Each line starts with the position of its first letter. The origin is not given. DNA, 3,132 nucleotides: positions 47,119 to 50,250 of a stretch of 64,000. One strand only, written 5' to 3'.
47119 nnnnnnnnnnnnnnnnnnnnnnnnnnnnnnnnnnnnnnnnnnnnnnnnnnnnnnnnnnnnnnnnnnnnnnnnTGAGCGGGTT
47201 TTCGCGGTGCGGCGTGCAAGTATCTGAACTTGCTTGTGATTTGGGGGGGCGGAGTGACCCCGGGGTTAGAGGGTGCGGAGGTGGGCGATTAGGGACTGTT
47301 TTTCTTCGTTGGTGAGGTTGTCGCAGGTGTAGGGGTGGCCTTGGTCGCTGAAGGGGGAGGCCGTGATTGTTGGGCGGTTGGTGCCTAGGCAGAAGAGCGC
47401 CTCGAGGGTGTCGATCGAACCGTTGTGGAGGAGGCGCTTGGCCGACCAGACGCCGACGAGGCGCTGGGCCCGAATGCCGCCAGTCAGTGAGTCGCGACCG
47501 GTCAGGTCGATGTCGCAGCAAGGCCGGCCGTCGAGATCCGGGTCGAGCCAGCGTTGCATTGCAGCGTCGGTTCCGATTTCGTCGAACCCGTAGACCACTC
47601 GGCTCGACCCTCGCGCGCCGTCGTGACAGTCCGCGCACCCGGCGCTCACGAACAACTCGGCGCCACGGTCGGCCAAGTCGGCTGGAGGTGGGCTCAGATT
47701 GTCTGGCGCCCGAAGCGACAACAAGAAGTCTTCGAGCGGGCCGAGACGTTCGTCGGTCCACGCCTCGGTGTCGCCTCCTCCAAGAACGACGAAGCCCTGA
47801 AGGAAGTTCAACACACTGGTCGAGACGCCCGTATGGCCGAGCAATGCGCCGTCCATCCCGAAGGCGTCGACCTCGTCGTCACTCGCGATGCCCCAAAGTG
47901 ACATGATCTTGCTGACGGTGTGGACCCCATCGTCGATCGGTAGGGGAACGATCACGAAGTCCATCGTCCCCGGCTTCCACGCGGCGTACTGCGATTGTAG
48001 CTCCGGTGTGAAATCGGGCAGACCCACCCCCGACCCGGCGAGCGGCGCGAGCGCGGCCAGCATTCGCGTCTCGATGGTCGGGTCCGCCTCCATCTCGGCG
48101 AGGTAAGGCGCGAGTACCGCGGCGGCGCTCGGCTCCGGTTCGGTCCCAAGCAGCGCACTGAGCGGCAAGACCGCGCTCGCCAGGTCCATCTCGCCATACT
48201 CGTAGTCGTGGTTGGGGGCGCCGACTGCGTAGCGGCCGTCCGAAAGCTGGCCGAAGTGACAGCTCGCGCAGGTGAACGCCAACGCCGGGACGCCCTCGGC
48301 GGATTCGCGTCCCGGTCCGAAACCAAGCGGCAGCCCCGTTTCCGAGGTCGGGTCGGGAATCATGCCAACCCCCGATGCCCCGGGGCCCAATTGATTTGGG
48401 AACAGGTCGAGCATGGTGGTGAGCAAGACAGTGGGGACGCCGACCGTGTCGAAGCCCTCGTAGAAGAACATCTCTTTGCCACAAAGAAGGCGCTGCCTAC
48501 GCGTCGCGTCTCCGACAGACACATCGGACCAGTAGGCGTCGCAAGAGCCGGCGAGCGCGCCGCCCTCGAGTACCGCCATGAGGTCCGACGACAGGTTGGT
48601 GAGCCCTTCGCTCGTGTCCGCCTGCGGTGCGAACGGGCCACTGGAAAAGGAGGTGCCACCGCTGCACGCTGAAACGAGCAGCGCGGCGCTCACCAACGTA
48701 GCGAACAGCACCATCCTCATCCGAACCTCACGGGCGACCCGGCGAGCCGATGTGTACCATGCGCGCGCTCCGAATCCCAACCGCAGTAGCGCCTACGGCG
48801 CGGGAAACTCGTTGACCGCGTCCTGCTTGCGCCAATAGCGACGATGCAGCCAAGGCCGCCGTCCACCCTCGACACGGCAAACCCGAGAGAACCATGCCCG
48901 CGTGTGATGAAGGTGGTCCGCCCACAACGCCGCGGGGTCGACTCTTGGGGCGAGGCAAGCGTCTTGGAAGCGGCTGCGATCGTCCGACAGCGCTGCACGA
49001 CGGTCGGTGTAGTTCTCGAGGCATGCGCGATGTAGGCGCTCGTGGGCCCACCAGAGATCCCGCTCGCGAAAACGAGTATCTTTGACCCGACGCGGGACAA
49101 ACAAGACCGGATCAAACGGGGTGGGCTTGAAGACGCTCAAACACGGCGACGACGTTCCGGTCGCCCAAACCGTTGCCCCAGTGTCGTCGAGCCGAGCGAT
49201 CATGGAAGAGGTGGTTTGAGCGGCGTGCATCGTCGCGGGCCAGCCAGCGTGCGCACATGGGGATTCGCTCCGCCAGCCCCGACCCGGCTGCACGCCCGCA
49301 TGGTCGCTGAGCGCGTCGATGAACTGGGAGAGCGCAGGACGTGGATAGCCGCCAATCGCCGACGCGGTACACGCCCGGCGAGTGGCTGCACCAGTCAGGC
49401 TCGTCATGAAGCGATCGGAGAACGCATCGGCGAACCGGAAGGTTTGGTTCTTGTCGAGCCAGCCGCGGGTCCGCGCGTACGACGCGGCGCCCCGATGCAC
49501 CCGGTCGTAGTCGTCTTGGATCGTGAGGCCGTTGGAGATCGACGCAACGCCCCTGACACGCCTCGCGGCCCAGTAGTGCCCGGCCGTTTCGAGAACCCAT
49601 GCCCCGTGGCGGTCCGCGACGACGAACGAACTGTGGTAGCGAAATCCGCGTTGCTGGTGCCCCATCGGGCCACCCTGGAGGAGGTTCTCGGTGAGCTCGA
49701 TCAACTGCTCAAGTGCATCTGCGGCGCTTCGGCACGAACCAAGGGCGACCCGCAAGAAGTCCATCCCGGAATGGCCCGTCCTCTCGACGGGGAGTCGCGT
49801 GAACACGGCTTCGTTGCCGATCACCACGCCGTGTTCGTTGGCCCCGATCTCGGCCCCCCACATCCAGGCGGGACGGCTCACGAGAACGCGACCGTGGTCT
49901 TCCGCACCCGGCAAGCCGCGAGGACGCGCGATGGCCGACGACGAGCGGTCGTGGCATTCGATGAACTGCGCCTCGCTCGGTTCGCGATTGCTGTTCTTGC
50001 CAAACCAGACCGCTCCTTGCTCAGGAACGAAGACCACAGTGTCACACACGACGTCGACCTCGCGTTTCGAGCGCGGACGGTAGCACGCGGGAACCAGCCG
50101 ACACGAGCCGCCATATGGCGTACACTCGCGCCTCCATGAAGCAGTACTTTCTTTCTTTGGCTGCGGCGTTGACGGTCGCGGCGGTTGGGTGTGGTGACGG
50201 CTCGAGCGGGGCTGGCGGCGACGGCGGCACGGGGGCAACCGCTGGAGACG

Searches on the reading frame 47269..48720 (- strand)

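Call 58: search_protein_families(library=pfam, proteins=[window:47269-48720:-], max_evalue=0.001)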
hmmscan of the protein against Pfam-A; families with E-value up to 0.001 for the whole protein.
window:47269-48720:- (484 aa): 2 families
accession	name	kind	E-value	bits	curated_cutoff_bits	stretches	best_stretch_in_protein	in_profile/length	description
PF21419.2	RoxA-like_Cyt-c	-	0.00019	21.4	26.7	1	417-451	3-36/39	RoxA-like, cytochrome c-like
PF00034.26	Cytochrom_C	-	0.00058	21.6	21.3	0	350-369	1-19/90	Cytochrome c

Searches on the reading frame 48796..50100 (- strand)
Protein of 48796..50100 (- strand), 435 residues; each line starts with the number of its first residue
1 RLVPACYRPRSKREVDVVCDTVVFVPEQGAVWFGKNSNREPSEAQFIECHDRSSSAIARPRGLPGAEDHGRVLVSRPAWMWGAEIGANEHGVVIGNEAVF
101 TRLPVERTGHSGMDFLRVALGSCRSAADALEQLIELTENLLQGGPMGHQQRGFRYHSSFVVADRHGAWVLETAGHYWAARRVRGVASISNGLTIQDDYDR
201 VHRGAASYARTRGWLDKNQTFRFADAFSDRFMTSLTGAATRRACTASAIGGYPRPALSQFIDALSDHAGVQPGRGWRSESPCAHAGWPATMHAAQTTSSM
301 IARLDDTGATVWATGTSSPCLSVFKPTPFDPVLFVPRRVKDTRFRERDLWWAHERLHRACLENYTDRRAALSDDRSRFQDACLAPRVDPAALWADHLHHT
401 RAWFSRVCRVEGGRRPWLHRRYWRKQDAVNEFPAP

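Call 58: search_protein_families(library=pfam, proteins=[window:48796-50100:-], max_evalue=0.001)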
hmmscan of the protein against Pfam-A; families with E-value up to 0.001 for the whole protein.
window:48796-50100:- (435 aa): 1 family
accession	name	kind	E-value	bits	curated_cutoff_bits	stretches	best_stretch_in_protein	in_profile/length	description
PF03577.20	Peptidase_C69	-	0.00063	19.3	23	0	92-194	95-190/402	Peptidase family C69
